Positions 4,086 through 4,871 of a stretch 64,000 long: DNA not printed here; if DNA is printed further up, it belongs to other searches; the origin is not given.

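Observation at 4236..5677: Three tandem paralogous small proteins with pilin-like N-termini and a TGATG translational-coupling junction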

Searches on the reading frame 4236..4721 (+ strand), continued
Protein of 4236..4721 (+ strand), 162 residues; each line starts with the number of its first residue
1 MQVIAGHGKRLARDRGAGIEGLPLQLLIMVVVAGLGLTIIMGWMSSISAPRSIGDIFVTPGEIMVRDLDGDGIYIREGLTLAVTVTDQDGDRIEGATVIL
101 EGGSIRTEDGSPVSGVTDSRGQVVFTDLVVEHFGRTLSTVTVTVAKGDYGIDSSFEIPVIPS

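Call 48: find_encoding_contigs(protein=P0212, flank=10000, max_places=2)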
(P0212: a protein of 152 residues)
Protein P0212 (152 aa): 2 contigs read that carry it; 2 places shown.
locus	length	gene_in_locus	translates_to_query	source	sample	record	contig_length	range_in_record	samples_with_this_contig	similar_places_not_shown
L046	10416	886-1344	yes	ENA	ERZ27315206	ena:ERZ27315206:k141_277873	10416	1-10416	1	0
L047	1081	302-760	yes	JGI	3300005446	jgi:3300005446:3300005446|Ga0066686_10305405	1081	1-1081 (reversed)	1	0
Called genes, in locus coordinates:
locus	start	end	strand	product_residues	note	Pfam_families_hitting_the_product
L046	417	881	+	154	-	-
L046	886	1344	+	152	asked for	-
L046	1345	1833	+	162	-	-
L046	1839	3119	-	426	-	PF00464:SHMT, PF00155:Aminotran_1_2 (weak)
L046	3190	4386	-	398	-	PF01941:AdoMet_Synthase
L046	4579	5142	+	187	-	PF01381:HTH_3, PF13560:HTH_31, PF00571:CBS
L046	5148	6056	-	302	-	PF23023:Anti-Pycsar_Apyc1, PF00753:Lactamase_B, PF13691:Lactamase_B_4 (weak), PF12706:Lactamase_B_2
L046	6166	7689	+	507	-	PF00221:Lyase_aromatic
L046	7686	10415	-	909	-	?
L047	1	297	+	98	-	?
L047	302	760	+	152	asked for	-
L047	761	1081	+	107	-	?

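Call 49: find_encoding_contigs(protein=P0193, flank=10000, max_places=2)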
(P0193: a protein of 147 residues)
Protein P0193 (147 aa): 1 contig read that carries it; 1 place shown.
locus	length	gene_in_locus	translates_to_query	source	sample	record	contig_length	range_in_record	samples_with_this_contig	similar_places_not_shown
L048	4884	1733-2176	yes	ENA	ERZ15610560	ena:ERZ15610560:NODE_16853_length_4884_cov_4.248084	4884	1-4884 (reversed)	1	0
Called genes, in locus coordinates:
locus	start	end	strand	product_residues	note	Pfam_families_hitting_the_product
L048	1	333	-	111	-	?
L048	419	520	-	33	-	-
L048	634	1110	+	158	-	PF01451:LMWPc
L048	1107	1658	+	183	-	PF02834:LigT_PEase, PF10469:AKAP7_NLS, PF13563:2_5_RNA_ligase2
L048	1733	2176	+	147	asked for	PF13620:CarboxypepD_reg (faint)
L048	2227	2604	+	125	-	-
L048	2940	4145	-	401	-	PF00155:Aminotran_1_2, PF00266:Aminotran_5, PF01212:Beta_elim_lyase (weak), PF01053:Cys_Met_Meta_PP (weak)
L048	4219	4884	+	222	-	?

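Call 59: search_protein_families(library=pfam, alignment_id=A6, max_evalue=0.01)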
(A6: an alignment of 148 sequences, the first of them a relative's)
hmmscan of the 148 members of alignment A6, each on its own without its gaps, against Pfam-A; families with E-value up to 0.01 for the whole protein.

A. member 1, P0157 (161 aa): 0 families

B. families by the number of members that match (of 148 scanned): 29 families (the first 25 are shown)
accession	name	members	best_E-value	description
PF02369.22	Big_1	58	3.1e-08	Bacterial Ig-like domain (group 1)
PF13620.12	CarboxypepD_reg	47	8.5e-08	Carboxypeptidase regulatory-like domain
PF24107.1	DUF7382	36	1.5e-06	Domain of unknown function (DUF7382)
PF17789.7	MG4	20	1.8e-05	Macroglobulin domain MG4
PF23993.1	DUF7311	17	1.9e-07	Domain of unknown function (DUF7311)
PF24025.1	Ig_DR_A0283-like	11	6.7e-06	DR_A0283-like, Ig-like domain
PF09134.16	Invasin_D3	7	0.00027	Invasin, domain 3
PF17802.7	SpaA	5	0.00054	Prealbumin-like fold domain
PF05688.17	BIg21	3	0.00031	Bacterial Immunoglobulin-like 21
PF02518.31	HATPase_c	2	0.0019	Histidine kinase-, DNA gyrase B-, and HSP90-like ATPase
PF17210.9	SdrD_B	2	0.0021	SdrD B-like domain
PF13115.11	YtkA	2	0.0021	YtkA-like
PF14155.11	DUF4307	2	0.0025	Domain of unknown function (DUF4307)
PF12698.13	ABC2_membrane_3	1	5.8e-35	ABC-2 family transporter protein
PF01061.29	ABC2_membrane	1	3.2e-23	ABC-2 type transporter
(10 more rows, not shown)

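Call 60: search_protein_families(library=pfam, proteins=[P0212, P0220, P0232, P0249, P0257, P0259, P0266, P0272, P0287, P0300], max_evalue=1)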
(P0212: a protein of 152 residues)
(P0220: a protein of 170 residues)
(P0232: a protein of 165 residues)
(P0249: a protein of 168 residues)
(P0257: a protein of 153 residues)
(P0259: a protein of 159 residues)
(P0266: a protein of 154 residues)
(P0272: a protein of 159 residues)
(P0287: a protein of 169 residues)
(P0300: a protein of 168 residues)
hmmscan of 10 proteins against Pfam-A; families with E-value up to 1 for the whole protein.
P0212 (152 aa): 1 family
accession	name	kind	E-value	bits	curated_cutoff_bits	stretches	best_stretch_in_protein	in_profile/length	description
PF23993.1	DUF7311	-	0.0012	19.9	27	1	66-150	61-148/150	Domain of unknown function (DUF7311)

P0220 (170 aa): 1 family
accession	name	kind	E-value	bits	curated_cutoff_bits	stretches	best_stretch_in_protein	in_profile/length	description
PF23993.1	DUF7311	-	0.052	14.6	27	1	86-150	80-141/150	Domain of unknown function (DUF7311)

P0232 (165 aa): 0 families

P0249 (168 aa): 1 family
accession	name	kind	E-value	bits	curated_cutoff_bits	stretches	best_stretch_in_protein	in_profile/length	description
PF23993.1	DUF7311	-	5.5e-05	24.2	27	1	35-146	21-140/150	Domain of unknown function (DUF7311)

P0257 (153 aa): 1 family
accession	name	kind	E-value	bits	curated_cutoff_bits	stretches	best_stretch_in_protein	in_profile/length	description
PF23993.1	DUF7311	-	1.9e-07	32.2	27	1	22-150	14-149/150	Domain of unknown function (DUF7311)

P0259 (159 aa): 1 family
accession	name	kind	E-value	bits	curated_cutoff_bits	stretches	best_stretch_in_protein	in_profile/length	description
PF14163.11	SieB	-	0.033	14.2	26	1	17-97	41-123/147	Super-infection exclusion protein B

P0266 (154 aa): 1 family
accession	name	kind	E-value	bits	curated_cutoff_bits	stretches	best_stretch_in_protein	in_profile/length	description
PF23993.1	DUF7311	-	1.4e-06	29.4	27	1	14-143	9-141/150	Domain of unknown function (DUF7311)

P0272 (159 aa): 5 families
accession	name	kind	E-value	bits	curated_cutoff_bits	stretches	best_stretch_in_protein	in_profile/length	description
PF06097.16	DUF945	-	2.7e-05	23.9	26.8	1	17-85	3-63/460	Bacterial protein of unknown function (DUF945)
PF23993.1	DUF7311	-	0.0001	23.3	27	1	53-156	46-150/150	Domain of unknown function (DUF7311)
PF01737.22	Ycf9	-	0.0022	18.3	22.3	1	17-39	8-30/58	YCF9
PF04584.19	Pox_A28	-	0.14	12.8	27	1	18-58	9-49/140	Poxvirus A28 family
PF13800.11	Sigma_reg_N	-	0.15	12.8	26.3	0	16-57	13-55/91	Sigma factor regulator N-terminal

P0287 (169 aa): 2 families
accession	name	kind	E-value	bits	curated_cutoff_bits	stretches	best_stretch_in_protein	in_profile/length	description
PF00558.24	Vpu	-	0.014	15.6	24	1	16-59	9-50/81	Vpu protein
PF01839.29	FG-GAP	-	0.21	12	22.1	1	152-163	9-20/37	FG-GAP repeat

P0300 (168 aa): 1 family
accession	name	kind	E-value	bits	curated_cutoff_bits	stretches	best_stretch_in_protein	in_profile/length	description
PF23993.1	DUF7311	-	0.0036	18.3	27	1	84-146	78-137/150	Domain of unknown function (DUF7311)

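Call 62: search_dna_similar(query=P0257, collection=plasmids, mode=protein, max_evalue=10, max_rows=20)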
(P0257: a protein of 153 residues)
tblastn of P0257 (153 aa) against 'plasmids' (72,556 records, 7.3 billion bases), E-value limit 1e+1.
Records with a match: 1; places in all: 1; records where one place covers at least 80% of the query: 0.
Best place of each record, by identity: <60% 1.
By first word of the organism name: Hymenobacter 1.
By predicted mobility (MOB-suite, as given by PLSDB): non-mobilizable 1.
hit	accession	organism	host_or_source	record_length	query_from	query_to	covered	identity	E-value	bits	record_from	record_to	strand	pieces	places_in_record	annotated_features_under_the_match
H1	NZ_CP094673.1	Hymenobacter tibetensis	Single cell,soil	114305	43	138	63%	33.0%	7e+0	34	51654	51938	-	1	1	helix-turn-helix domain-containing protein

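Call 63: find_encoding_contigs(protein=P0257, flank=10000, max_places=3)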
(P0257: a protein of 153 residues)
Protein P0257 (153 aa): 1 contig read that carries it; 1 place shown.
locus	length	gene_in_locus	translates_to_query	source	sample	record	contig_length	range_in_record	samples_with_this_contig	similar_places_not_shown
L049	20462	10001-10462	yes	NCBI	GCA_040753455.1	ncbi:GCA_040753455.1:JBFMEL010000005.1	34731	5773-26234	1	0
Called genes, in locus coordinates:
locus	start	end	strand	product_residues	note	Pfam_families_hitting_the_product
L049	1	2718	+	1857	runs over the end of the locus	PF20773:InhA-like_MAM (faint), PF21471:Reelin_subrepeat-B (faint), PF13205:Big_5, PF22904:NOMO1-like_2nd (faint), PF13620:CarboxypepD_reg, PF13715:CarbopepD_reg_2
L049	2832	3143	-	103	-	-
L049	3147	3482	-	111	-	-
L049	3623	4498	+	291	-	PF12706:Lactamase_B_2 (weak)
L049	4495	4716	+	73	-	-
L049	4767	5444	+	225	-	PF19094:EMC6_arch (weak)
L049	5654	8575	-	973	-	PF04389:Peptidase_M28, PF01546:Peptidase_M20 (weak)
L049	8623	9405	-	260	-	PF13545:HTH_Crp_2 (faint)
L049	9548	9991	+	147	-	-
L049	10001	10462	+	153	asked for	PF23993:DUF7311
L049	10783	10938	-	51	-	-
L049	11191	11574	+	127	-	PF25056:DUF7793, PF11964:SpoIIAA-like (weak)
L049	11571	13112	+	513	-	PF00989:PAS (weak), PF13188:PAS_8 (weak), PF13426:PAS_9, PF08447:PAS_3 (weak), PF01590:GAF, PF13185:GAF_2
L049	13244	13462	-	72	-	-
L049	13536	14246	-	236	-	PF05625:PAXNEB (faint), PF06745:ATPase, PF23442:DUF7125, PF24336:DUF7504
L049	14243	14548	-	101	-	-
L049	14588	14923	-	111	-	-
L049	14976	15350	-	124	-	PF03259:Robl_LC7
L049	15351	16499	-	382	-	PF06745:ATPase, PF00025:Arf, PF00071:Ras (weak), PF01926:MMR_HSR1 (weak), PF02421:FeoB_N (weak), PF03029:ATP_bind_1 (faint)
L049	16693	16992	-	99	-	-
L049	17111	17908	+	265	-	PF03807:F420_oxidored, PF14748:P5CR_dimer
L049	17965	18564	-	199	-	-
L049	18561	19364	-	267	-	PF08843:AbiEii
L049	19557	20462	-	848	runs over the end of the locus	PF12826:HHH_2, PF14520:HHH_5, PF00633:HHH (weak), PF06745:ATPase, PF24336:DUF7504 (weak), PF23365:DUF7090 (weak)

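Call 64: find_encoding_contigs(protein=P0266, flank=10000, max_places=3)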
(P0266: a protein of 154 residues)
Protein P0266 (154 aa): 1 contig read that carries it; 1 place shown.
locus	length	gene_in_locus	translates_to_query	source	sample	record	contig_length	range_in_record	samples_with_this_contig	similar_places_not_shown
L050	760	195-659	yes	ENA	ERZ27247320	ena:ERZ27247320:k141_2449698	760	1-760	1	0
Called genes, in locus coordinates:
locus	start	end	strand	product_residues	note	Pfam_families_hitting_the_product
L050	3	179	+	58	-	?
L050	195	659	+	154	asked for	PF23993:DUF7311 (weak)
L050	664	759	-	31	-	?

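Call 66: search_solved_structures(query=A3, max_evalue=1)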
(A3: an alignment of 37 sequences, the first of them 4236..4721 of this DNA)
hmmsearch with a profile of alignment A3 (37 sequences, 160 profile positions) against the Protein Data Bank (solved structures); distinct sequences matched with E-value up to 1: 3.
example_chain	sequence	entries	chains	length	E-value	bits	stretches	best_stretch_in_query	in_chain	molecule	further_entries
3mr1_A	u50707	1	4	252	0.19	14.7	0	48-108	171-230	Methionine aminopeptidase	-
3mx6_A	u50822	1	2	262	0.22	14.5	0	48-108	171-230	Methionine aminopeptidase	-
3noj_A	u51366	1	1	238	0.38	13.7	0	42-84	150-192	4-carboxy-4-hydroxy-2-oxoadipate aldolase/oxaloacetate decarboxylase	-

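Call 70: list_cluster_members(proteins=[P0159, P0182, P0186, P0199, P0231, P0245, P0256, P0286, P0299, P0257])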
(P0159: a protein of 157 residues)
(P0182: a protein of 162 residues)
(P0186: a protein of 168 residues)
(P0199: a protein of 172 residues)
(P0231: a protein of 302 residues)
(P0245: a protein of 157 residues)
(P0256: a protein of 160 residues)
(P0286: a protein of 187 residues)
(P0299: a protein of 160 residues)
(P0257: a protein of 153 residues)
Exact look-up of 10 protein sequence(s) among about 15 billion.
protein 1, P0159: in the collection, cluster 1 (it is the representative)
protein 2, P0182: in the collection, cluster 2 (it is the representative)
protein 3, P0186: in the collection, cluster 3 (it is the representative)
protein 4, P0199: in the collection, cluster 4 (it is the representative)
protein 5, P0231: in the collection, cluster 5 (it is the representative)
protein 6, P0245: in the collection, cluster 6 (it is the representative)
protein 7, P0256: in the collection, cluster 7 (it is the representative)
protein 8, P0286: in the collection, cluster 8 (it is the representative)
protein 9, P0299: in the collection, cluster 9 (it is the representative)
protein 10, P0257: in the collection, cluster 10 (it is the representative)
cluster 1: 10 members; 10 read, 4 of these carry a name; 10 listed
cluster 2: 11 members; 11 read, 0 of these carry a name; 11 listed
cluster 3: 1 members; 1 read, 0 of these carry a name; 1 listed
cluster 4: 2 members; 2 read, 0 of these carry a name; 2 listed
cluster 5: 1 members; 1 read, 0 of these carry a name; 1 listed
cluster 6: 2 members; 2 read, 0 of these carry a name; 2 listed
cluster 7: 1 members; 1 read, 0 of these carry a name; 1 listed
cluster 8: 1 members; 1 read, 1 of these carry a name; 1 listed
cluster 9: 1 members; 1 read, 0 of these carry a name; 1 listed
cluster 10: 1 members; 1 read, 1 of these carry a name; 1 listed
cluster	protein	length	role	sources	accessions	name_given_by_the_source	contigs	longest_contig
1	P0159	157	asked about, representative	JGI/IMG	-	-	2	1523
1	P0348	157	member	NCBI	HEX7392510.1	MAG TPA: hypothetical protein VF374_06110 [Thermoplasmata archaeon]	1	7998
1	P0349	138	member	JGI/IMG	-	hypothetical protein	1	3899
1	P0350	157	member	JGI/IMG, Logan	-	hypothetical protein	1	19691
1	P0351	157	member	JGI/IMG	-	hypothetical protein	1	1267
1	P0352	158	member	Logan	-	-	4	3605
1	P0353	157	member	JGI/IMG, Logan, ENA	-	-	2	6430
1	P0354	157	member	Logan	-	-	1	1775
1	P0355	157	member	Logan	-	-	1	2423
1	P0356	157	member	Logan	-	-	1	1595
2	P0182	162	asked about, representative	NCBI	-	-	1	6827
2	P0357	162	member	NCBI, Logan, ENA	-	-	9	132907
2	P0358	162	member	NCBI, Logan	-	-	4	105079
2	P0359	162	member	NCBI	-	-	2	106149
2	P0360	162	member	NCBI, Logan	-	-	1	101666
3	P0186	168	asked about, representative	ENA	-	-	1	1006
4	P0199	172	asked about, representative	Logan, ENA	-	-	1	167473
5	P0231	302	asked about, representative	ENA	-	-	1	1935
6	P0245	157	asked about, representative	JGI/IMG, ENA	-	-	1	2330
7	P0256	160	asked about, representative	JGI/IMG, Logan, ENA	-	-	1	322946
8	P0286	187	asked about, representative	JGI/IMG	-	hypothetical protein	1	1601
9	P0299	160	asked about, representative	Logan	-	-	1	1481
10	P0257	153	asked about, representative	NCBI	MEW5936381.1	MAG: hypothetical protein AB1665_00990 [Candidatus Thermoplasmatota archaeon]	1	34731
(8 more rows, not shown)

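Call 71: find_encoding_contigs(protein=P0199, flank=10000, max_places=1)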
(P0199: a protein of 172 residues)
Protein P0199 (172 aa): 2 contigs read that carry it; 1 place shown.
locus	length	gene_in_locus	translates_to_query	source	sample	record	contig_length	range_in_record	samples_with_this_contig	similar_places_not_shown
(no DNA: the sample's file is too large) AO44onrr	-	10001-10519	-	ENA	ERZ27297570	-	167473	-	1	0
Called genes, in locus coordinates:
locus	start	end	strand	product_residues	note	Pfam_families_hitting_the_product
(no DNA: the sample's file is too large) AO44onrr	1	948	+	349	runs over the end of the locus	PF01118:Semialdhyde_dh, PF22698:Semialdhyde_dhC_1, PF02774:Semialdhyde_dhC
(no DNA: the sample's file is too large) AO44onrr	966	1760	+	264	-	PF00696:AA_kinase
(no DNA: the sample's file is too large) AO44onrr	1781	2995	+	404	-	PF00202:Aminotran_3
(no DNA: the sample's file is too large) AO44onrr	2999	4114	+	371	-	PF01546:Peptidase_M20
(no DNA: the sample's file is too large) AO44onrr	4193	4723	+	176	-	-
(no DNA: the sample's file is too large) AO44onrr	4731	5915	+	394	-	PF00108:Thiolase_N, PF02803:Thiolase_C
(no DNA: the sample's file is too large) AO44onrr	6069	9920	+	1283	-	PF17963:Big_9 (faint)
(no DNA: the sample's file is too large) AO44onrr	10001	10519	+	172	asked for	-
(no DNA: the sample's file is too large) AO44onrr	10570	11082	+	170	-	-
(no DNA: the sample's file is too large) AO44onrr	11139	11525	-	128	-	PF19091:DUF5779 (weak), PF04472:SepF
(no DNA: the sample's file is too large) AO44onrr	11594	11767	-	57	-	-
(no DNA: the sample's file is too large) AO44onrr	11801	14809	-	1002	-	PF00176:SNF2-rel_dom, PF04851:ResIII, PF00270:DEAD, PF00271:Helicase_C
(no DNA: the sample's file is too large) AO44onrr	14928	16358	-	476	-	-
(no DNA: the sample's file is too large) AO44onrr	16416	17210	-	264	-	-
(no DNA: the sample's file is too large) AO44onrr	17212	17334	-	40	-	-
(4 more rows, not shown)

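Call 72: find_encoding_contigs(protein=P0256, flank=10000, max_places=1)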
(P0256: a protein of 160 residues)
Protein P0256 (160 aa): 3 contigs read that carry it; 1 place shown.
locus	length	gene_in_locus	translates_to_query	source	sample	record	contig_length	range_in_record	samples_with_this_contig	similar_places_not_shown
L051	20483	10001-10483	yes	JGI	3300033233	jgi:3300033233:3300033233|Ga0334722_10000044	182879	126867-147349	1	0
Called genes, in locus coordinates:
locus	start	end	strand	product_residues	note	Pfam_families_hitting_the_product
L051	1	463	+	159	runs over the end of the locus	PF03946:Ribosomal_L11_N, PF00298:Ribosomal_L11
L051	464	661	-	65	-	-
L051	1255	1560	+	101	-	PF00687:Ribosomal_L1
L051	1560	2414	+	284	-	PF00466:Ribosomal_L10, PF17777:RL10P_insert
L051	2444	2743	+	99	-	PF00428:Ribosomal_60s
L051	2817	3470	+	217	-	-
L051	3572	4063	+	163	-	PF01569:PAP2, PF14378:PAP2_3 (weak)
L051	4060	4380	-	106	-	PF18446:DUF5611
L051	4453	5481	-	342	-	-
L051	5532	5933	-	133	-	-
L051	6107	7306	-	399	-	-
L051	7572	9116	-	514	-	PF06739:SBBP (faint)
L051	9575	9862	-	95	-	-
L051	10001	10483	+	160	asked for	-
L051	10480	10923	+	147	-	-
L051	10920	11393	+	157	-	-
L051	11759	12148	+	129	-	-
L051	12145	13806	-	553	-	-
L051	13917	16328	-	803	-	-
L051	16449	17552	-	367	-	PF07705:CARDB (weak)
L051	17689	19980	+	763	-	PF00578:AhpC-TSA (weak), PF13905:Thioredoxin_8 (faint), PF00578:AhpC-TSA (weak), PF08534:Redoxin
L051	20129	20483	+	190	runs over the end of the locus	PF07731:Cu-oxidase_2 (faint), PF07732:Cu-oxidase_3 (weak), PF06525:SoxE (faint)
